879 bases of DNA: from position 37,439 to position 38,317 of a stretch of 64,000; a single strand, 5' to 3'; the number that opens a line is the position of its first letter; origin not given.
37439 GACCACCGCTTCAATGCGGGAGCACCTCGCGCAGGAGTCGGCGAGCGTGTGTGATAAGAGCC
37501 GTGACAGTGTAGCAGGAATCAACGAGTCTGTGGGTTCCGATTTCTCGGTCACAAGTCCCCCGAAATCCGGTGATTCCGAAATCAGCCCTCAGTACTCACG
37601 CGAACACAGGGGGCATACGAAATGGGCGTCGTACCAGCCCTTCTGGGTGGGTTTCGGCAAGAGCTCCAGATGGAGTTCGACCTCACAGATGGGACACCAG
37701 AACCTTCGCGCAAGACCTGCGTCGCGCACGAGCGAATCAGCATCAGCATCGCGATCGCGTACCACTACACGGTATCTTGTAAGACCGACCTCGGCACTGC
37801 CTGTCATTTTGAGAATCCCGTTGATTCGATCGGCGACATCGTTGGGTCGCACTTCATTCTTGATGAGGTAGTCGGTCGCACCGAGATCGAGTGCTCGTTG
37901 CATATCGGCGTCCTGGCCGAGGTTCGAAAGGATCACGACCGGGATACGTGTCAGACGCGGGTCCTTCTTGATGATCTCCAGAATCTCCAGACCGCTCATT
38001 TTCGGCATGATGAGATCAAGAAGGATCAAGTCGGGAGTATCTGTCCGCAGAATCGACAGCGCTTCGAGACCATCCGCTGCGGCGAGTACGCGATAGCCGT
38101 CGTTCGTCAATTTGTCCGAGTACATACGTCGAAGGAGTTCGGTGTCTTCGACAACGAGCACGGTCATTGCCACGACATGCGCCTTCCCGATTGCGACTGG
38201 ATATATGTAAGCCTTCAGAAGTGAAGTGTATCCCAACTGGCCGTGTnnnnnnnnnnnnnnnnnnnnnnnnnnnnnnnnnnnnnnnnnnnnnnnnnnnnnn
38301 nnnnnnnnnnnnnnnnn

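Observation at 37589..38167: Orphan receiver domain fused to a C4 zinc ribbon, directly downstream of the WhiG-type sigma factor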

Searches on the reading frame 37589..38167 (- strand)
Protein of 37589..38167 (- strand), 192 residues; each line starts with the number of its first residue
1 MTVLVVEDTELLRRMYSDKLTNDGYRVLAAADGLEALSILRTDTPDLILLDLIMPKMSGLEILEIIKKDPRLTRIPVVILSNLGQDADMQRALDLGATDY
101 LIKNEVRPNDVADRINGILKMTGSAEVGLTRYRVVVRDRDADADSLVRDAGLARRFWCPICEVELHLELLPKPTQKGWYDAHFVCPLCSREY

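Call 3: search_protein_families(library=pfam, proteins=[window:37589-38167:-], max_evalue=1)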
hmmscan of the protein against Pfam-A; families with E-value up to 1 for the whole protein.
window:37589-38167:- (192 aa): 8 families
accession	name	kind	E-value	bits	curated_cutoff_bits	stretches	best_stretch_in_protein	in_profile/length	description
PF00072.30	Response_reg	-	1.2e-25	90.3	30.2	1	3-111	1-106/111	Response regulator receiver domain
PF23548.1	Zn_ribbon_FGT1_2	-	0.00034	20.6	27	1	154-166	19-31/35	FORGETTER1 second zinc ribbon domain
PF04810.20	zf-Sec23_Sec24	-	0.058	13.9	25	0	154-164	22-32/39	Sec23/Sec24 zinc finger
PF25164.1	CoiA_N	-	0.061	13.3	26.3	0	154-167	16-29/50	Competence protein CoiA, N-terminal domain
PF20161.5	VpsR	-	0.15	12.3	23.7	1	16-86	23-93/121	VpsR domain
PF24441.1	DUF7560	-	0.68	10.1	27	0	181-191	4-14/44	Family of unknown function (DUF7560)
PF05605.18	zf-Di19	-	0.7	10.6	27.5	0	155-190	2-39/54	Drought induced 19 protein (Di19), zinc-binding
PF24485.1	zf-C2H2_DHX34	-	0.84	10.2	27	0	156-167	2-13/25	DHX34-like, C2H2-type zinc finger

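Call 4: search_protein_families(library=ncbifam, proteins=[window:37589-38167:-], max_evalue=0.1)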
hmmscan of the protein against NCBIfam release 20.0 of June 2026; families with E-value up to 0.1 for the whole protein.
window:37589-38167:- (192 aa): 102 families (the best 25 are shown)
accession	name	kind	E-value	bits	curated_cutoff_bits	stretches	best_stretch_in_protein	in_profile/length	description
NF045944.1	ResRegRpaBCyano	equivalog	1.1e-25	90.3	330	1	4-125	1-118/229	response regulator transcription factor RpaB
NF007135.0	PRK09581.1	equivalog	3.6e-25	88.7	474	1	2-115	4-116/457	PleD family two-component system response regulator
TIGR02154.1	PhoB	equivalog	1.2e-23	83.6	296.2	1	2-124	4-125/226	phosphate regulon transcriptional regulator PhoB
NF045505.1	RR_RssB_Pseudo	equivalog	1.1e-20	74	700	1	2-104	7-107/394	two-component system response regulator RssB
NF007969.0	PRK10693.1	equivalog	2.6e-20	72.7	329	1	3-104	10-109/337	two-component system response regulator RssB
NF041733.1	resp_reg_CseB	equivalog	3.1e-20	72.5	350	1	2-125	2-121/228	two-component system response regulator CseB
NF053854.1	RespRegPhoBBctds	equivalog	9.3e-20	70.9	270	1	3-124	1-120/225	two-component system response regulator PhoB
NF040689.1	MtrAB_MtrA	equivalog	5.8e-19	68.3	300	1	3-125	1-119/219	MtrAB system response regulator MtrA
NF012227.0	AdeR_RR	equivalog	7.6e-19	68.1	340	1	2-125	13-132/239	efflux system response regulator transcription factor AdeR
NF041866.1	EpsW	equivalog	1.2e-18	66.9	200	1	2-122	7-128/131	exopolysaccharide biosynthesis response regulator EpsW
TIGR02875.1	spore_0_A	equivalog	1.6e-18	66.9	200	1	4-121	6-124/262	sporulation transcription factor Spo0A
NF008469.0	PRK11361.1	equivalog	2.2e-18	66.2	714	1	2-104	6-106/461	acetoacetate metabolism transcriptional regulator AtoC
NF033120.0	vanR_FM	exception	5.4e-18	65.5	460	1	2-120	5-119/231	vancomycin resistance response regulator transcription factor, VanR-F/VanR-M family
NF001965.0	PRK00742.1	subfamily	1.7e-17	63.7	293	1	2-114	5-118/357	chemotaxis-specific protein-glutamate methyltransferase CheB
NF007546.0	PRK10161.1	equivalog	2.7e-17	63.1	471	1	3-121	5-122/229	phosphate response regulator transcription factor PhoB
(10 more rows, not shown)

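Call 5: find_homologous_proteins(query=window:37589-38167:-, max_evalue=0.001)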
Query window:37589-38167:- (192 aa): 2938 proteins with E <= 0.001 among 3698 candidates; the best 120 are listed.
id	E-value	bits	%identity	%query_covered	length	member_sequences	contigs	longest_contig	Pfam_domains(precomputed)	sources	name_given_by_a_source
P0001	1.4e-121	421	100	100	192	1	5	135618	PF00072.31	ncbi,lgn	-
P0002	1.2e-102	359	82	100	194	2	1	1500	PF00072.31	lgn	-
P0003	3.6e-100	351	81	100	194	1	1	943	PF00072.31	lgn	-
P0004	1.7e-99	349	81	100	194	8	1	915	PF00072.31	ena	-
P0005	3.9e-96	338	78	100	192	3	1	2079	PF00072.31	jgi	jgi:DNA-binding response OmpR family regulator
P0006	1.9e-94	332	75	100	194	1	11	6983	PF00072.31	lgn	-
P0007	7.4e-90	317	72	99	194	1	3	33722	PF00072.31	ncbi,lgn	-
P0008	1.4e-89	316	72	100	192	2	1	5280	PF00072.31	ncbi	-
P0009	1.5e-89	316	71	100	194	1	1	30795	PF00072.31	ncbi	-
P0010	1.1e-88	314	72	100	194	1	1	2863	PF00072.31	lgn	-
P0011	1.3e-88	313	72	99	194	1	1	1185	PF00072.31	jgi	-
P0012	2.2e-88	313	72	100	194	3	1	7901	PF00072.31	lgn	-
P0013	7.0e-88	311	71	100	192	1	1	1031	PF00072.31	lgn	-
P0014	1.8e-87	310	72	100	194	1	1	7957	PF00072.31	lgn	-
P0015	2.9e-87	309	71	99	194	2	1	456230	PF00072.31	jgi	-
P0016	2.9e-87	309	72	100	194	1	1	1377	PF00072.31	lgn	-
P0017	1.0e-86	307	69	100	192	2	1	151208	PF00072.31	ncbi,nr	ncbi:MAG: response regulator [Coriobacteriia bacterium]|nr:response regulator [Coriobacteriia bacter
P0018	1.9e-86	306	70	100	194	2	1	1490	PF00072.31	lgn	-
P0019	5.5e-86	305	70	100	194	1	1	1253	PF00072.31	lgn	-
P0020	8.6e-86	304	72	99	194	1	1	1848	PF00072.31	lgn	-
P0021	1.8e-85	303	69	100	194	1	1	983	PF00072.31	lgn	-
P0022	3.8e-85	302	71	99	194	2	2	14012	PF00072.31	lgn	-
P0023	4.3e-85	302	69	100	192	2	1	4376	PF00072.31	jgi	jgi:DNA-binding response OmpR family regulator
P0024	6.8e-85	301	70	99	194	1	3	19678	PF00072.31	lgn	-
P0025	1.6e-84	300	69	100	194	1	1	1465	PF00072.31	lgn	-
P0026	2.1e-84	300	68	99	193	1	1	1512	PF00072.31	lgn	-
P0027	2.7e-84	299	69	100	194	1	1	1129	PF00072.31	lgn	-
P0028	7.6e-84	298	70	99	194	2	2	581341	PF00072.31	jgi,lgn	jgi:DNA-binding response OmpR family regulator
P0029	1.9e-83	297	68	99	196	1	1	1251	PF00072.31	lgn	-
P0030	1.9e-83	296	67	100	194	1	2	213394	PF00072.31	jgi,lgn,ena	-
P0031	2.0e-83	296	70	99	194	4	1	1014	PF00072.31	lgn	-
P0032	2.2e-83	296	67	100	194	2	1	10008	PF00072.31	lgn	-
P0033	8.0e-83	294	69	99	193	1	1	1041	PF00072.31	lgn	-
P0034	1.1e-82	294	69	99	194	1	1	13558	PF00072.31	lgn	-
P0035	1.2e-82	294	69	100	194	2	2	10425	PF00072.31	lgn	-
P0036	2.0e-82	293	69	99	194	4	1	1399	PF00072.31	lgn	-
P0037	3.1e-82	293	69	99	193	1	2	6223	PF00072.31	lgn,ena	-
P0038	6.4e-82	292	67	100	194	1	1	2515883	PF00072.31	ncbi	-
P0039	7.4e-82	291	67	99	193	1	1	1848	PF00072.31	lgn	-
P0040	1.3e-81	291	69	99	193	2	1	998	PF00072.31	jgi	-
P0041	2.3e-81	290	66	100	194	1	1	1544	PF00072.31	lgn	-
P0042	7.5e-81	288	69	99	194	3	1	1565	PF00072.31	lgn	-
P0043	1.9e-80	287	66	100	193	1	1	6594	PF00072.31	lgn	-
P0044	2.5e-80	286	66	99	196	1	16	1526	PF00072.31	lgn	-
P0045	2.6e-80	286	66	99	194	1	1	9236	PF00072.31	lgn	-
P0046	3.4e-80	286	64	100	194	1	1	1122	PF00072.31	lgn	-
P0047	2.7e-79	283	63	99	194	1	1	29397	PF00072.31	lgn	-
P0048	1.3e-78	281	65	99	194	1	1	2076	PF00072.31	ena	-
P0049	1.4e-78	281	65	100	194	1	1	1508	PF00072.31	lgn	-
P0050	1.4e-78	281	65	99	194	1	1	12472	PF00072.31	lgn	-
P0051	4.7e-78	279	61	99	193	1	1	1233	PF00072.31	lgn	-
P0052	5.2e-78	279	62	100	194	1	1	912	PF00072.31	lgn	-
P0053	8.8e-78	278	65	99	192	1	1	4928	PF00072.31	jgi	-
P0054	1.4e-77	277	64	99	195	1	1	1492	PF00072.31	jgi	jgi:CheY-like chemotaxis protein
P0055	2.0e-77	277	63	99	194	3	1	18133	PF00072.31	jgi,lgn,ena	-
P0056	4.7e-77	276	65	99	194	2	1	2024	PF00072.31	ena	-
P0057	5.5e-77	275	64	99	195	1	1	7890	PF00072.31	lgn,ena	-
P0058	6.6e-77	275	67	93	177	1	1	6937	PF00072.31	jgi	jgi:CheY-like chemotaxis protein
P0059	9.3e-77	275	64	99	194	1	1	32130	PF00072.31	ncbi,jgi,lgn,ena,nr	ncbi:MAG: response regulator [Coriobacteriia bacterium]|nr:response regulator [Coriobacteriia bacter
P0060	1.1e-76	274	64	99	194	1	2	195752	PF00072.31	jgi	-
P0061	1.8e-76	274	65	99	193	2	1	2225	PF00072.31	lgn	-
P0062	2.0e-76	274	61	99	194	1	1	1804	PF00072.31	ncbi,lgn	-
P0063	2.5e-76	273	64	99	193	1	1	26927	PF00072.31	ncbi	-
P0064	2.7e-76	273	63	99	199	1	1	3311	PF00072.31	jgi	jgi:two-component system, OmpR family, alkaline phosphatase synthesis response regulator PhoP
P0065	2.8e-76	273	62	99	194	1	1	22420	PF00072.31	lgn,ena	-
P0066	5.6e-76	272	60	99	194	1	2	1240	PF00072.31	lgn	-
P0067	5.7e-76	272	62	99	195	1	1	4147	PF00072.31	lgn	-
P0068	6.1e-76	272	65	100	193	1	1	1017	PF00072.31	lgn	-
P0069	6.3e-76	272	64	99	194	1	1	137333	PF00072.31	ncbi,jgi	-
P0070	6.9e-76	272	64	99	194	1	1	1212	PF00072.31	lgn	-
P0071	7.4e-76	272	61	99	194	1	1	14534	PF00072.31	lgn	-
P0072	1.3e-75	271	64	99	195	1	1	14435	PF00072.31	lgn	-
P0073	1.7e-75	271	63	99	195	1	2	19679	PF00072.31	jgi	jgi:two-component system, OmpR family, alkaline phosphatase synthesis response regulator PhoP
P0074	2.0e-75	270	64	99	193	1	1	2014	PF00072.31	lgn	-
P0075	2.3e-75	270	61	99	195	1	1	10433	PF00072.31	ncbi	-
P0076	2.7e-75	270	62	99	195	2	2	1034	PF00072.31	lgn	-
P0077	3.9e-75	269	62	99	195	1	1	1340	PF00072.31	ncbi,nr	ncbi:response regulator [bacterium]|nr:response regulator [bacterium]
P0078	4.7e-75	269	62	99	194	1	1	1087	PF00072.31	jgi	jgi:CheY-like chemotaxis protein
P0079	5.2e-75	269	63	100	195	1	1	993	PF00072.31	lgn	-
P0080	6.3e-75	269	61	99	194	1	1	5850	PF00072.31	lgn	-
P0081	9.6e-75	268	63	99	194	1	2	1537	PF00072.31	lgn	-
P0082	1.2e-74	268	61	99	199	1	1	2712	PF00072.31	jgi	jgi:CheY-like chemotaxis protein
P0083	1.7e-74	267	64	100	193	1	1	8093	PF00072.31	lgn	-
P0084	1.9e-74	267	61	99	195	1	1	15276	PF00072.31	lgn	-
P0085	2.0e-74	267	59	100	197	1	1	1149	PF00072.31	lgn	-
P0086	3.1e-74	266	63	99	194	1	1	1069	PF00072.31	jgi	jgi:CheY-like chemotaxis protein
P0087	3.5e-74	266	62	100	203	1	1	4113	PF00072.31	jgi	-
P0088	4.6e-74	266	65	99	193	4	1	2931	PF00072.31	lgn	-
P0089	5.9e-74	266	63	100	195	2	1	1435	PF00072.31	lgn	-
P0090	5.9e-74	266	63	99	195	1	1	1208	PF00072.31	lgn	-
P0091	9.0e-74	265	62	99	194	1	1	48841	PF00072.31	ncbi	-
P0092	1.1e-73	265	61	100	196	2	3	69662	PF00072.31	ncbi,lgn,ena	-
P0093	1.1e-73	265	63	99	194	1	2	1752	PF00072.31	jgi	jgi:CheY-like chemotaxis protein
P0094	1.2e-73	265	64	99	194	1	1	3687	PF00072.31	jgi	jgi:CheY-like chemotaxis protein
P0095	1.4e-73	264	60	99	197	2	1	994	PF00072.31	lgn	-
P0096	1.7e-73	264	60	99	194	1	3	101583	PF00072.31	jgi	-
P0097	2.4e-73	264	58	100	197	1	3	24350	PF00072.31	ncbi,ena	-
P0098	2.6e-73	263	64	99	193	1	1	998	PF00072.31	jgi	-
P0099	2.8e-73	263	63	100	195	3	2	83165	PF00072.31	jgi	-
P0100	3.2e-73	263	65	100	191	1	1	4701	PF00072.31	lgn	-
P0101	3.4e-73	263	60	100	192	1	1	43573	PF00072.31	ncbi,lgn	-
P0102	4.3e-73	263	64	100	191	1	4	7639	PF00072.31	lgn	-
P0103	4.4e-73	263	61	99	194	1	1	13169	PF00072.31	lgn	-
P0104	4.6e-73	263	62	99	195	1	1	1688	PF00072.31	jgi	jgi:CheY-like chemotaxis protein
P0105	5.6e-73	262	59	100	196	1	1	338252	PF00072.31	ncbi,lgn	-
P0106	6.4e-73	262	60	100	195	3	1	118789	PF00072.31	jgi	-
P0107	6.4e-73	262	62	99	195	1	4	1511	PF00072.31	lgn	-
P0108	6.6e-73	262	63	100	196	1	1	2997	PF00072.31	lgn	-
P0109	7.6e-73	262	61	99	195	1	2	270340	PF00072.31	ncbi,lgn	-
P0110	7.7e-73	262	61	99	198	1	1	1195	PF00072.31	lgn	-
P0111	8.8e-73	262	62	99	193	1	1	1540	PF00072.31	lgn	-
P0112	8.8e-73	262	62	99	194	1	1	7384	PF00072.31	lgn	-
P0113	9.0e-73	262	59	99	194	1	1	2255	PF00072.31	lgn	-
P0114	1.0e-72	261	61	99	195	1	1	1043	PF00072.31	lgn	-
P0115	1.1e-72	261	58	100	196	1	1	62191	PF00072.31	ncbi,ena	-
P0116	1.1e-72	261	63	99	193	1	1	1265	PF00072.31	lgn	-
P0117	1.2e-72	261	61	100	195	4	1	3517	PF00072.31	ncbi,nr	ncbi:MAG: response regulator [Coriobacteriia bacterium]|nr:response regulator [Coriobacteriia bacter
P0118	1.4e-72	261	61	99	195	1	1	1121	PF00072.31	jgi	jgi:DNA-binding response OmpR family regulator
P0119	1.6e-72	261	58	99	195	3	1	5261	PF00072.31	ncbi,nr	ncbi:MAG: response regulator [Actinomycetota bacterium]|nr:response regulator [Actinomycetota bacter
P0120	1.7e-72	261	60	99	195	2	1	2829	PF00072.31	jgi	jgi:CheY-like chemotaxis protein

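Call 8: find_encoding_contigs(protein=P0001, flank=10000, max_places=3)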
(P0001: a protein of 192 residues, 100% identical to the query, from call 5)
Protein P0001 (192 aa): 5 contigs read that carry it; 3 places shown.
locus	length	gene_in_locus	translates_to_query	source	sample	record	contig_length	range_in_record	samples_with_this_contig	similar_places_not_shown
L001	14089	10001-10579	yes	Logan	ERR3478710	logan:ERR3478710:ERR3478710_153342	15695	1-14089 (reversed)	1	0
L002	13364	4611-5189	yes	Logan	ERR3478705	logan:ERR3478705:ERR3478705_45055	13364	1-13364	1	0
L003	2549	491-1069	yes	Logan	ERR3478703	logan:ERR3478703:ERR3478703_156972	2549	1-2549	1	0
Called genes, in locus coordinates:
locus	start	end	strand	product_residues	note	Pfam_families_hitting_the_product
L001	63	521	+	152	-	PF00886:Ribosomal_S16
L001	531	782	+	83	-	PF13083:KH_KhpA-B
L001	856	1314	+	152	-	PF24986:PRC_RimM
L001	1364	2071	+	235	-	PF01746:tRNA_m1G_MT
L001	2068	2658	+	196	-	PF10502:Peptidase_S26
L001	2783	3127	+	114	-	PF01245:Ribosomal_L19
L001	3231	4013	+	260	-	PF27457:RNase_HII_N (weak), PF01351:RNase_HII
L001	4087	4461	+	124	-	PF08378:NERD (weak), PF02021:UPF0102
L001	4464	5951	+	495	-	PF13541:ChlI, PF01078:Mg_chelatase, PF07728:AAA_5, PF13335:Mg_chelatase_C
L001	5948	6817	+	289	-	PF02481:DNA_processg_A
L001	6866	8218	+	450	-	PF01134:GIDA, PF01266:DAO (faint)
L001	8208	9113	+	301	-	PF02899:Phage_int_SAM_1, PF13495:Phage_int_SAM_4 (weak), PF00589:Phage_integrase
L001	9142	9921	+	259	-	PF04542:Sigma70_r2, PF04539:Sigma70_r3 (faint), PF13384:HTH_23 (faint), PF08281:Sigma70_r4_2, PF04545:Sigma70_r4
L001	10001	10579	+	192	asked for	PF00072:Response_reg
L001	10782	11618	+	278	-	PF00318:Ribosomal_S2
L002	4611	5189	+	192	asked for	PF00072:Response_reg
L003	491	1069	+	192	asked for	PF00072:Response_reg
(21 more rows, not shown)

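Call 9: find_encoding_contigs(protein=P0038, flank=10000, max_places=2)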
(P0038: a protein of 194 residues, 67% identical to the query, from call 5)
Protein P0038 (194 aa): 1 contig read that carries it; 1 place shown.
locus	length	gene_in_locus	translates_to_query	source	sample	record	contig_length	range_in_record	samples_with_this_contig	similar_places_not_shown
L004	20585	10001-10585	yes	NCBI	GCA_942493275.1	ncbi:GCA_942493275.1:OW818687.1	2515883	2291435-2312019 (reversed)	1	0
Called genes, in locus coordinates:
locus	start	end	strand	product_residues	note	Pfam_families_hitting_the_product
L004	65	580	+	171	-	PF00886:Ribosomal_S16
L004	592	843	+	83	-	PF13083:KH_KhpA-B, PF00013:KH_1 (weak)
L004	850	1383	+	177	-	PF01782:RimM, PF24986:PRC_RimM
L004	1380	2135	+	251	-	PF01746:tRNA_m1G_MT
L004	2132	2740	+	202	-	PF10502:Peptidase_S26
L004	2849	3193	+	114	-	PF01245:Ribosomal_L19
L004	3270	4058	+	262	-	PF27457:RNase_HII_N, PF01351:RNase_HII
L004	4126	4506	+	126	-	PF02021:UPF0102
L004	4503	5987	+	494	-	PF13541:ChlI, PF01078:Mg_chelatase, PF07728:AAA_5, PF13335:Mg_chelatase_C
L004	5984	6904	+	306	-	PF02481:DNA_processg_A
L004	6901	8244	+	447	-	PF01134:GIDA, PF01266:DAO (weak), PF13450:NAD_binding_8 (faint)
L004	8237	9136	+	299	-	PF02899:Phage_int_SAM_1, PF13495:Phage_int_SAM_4 (weak), PF00589:Phage_integrase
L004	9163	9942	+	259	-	PF04542:Sigma70_r2, PF04539:Sigma70_r3 (faint), PF08281:Sigma70_r4_2, PF04545:Sigma70_r4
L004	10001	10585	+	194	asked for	PF00072:Response_reg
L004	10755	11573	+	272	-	PF00318:Ribosomal_S2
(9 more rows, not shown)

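Call 17: predict_structure(alignment_id=A1)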
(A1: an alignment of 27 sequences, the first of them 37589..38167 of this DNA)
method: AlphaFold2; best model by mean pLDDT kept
length: 192 residues; sequences in the alignment: 27
mean_pLDDT: 83.7   pTM: 0.64
mean pLDDT of the five models: 83.7, 82.0, 81.9, 78.9, 78.7
residues with pLDDT >= 90: 79; 70-90: 92; 50-70: 10; < 50: 11
segments of 3 or more residues with pLDDT < 50: 124-134
pLDDT, mean of each block of 10 residues (from residue 1): 94 94 94 92 93 89 91 92 88 92 81 83 48 55 74 81 82 83 84 83
secondary structure, 60 per line:
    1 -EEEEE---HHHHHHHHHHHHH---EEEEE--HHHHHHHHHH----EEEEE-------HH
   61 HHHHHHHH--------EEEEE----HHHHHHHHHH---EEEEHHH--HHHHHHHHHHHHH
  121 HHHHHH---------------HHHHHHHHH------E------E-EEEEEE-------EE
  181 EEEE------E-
elements in order: E2-6 H10-22 E26-30 H33-42 E47-51 H59-68 E77-81 H86-95 E99-102 H108-126 H142-150 E166-171 E179-184

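Call 20: fold_search(model_id=the predicted structure, library=pdb)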
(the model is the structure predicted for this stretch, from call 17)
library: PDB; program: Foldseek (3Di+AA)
matches with E <= 10: 1781; with E <= 0.001: 628
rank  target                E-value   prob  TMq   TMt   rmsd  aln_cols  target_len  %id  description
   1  3gl9_B                1.5e-12  1.00  0.59  0.92   1.3       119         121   36  The structure of a histidine kinase-response regulator complex sheds light into two-component signaling and reveals a  (released 2009-10-27)
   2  4ja2                  3.5e-12  1.00  0.59  0.93   1.2       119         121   36  Structural basis of a rationally rewired protein-protein interface (RR468mutant V13P, L14I, I17M and N21V) (released 2013-09-04)
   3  6rh1_C                5.4e-12  1.00  0.59  0.93   1.2       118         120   36  Revisiting pH-gated conformational switch. Complex HK853-RR468 D53A pH 7 (released 2020-02-19)
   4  6rh8_C                1.2e-11  1.00  0.59  0.92   1.2       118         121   36  Revisiting pH-gated conformational switch. Complex HK853 mutant H260A -RR468 mutant D53A pH 5.3 (released 2020-02-19)
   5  3dge_C                1.6e-11  1.00  0.59  0.92   1.2       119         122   36  Structure of a histidine kinase-response regulator complex reveals insights into Two-component signaling and a novel c (released 2009-07-07)
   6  5uht_B                1.9e-11  1.00  0.59  0.92   1.2       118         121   36  Structure of the Thermotoga maritima HK853-BeF3-RR468 complex at pH 5.0 (released 2017-12-27)
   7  3dgf                  5.3e-11  1.00  0.58  0.91   1.6       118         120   36  Structure of a histidine kinase-response regulator complex reveals insights into Two-component signaling and a novel cis (released 2009-07-07)
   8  9g85_D                6.0e-11  1.00  0.62  0.27   7.0       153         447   31  Structure of Response regulator PleD in complex with c-diGMP and ppGpp (released 2025-08-06)
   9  9g85_A                7.7e-11  1.00  0.56  0.25  17.6       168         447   30  Structure of Response regulator PleD in complex with c-diGMP and ppGpp (released 2025-08-06)
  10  6ifh                  8.7e-11  1.00  0.58  0.93   1.2       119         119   34  Unphosphorylated Spo0F from Paenisporosarcina sp. TG-14 (released 2019-01-16)
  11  6xvu_C                9.3e-11  1.00  0.55  0.74   3.6       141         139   30  Bacteriophytochrome response regulator from Deinococcus radiodurans (released 2021-06-30)
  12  1w25_A                1.1e-10  1.00  0.56  0.25  16.5       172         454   28  Response regulator PleD in complex with c-diGMP (released 2004-11-18)
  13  9g86_B                1.1e-10  1.00  0.55  0.25  17.4       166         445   30  Structure of Response regulator PleD in complex with c-diGMP and pppGpp (released 2025-08-06)
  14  6xvu_D                1.2e-10  1.00  0.57  0.75   3.2       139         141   31  Bacteriophytochrome response regulator from Deinococcus radiodurans (released 2021-06-30)
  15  3gt7                  1.3e-10  1.00  0.59  0.82   3.1       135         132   27  CRYSTAL STRUCTURE OF SIGNAL RECEIVER DOMAIN OF SIGNAL TRANSDUCTION HISTIDINE KINASE FROM Syntrophus aciditrophicus (released 2009-04-14)
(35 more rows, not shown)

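Call 77: list_cluster_members(proteins=[P0001, P0125, P0124, P0212])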
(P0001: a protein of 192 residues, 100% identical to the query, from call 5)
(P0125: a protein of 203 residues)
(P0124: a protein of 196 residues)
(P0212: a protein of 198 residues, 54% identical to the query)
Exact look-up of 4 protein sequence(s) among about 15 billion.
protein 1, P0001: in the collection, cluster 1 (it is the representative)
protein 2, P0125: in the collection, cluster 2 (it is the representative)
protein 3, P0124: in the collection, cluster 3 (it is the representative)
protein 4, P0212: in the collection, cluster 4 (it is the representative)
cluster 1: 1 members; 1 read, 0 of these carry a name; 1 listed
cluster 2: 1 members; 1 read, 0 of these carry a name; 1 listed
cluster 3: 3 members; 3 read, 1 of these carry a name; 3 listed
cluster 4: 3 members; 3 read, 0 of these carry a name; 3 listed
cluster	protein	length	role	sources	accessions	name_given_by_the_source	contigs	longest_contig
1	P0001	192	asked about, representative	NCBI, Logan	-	-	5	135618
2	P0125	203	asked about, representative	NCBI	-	-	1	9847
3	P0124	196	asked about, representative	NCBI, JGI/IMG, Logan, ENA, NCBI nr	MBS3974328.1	MAG: response regulator [Actinobacteria bacterium] | response regulator [Actinomycetota bacterium]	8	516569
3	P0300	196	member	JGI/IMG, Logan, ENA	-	-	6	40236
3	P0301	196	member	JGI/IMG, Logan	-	-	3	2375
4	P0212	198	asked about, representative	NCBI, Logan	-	-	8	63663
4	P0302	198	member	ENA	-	-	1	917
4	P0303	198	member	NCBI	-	-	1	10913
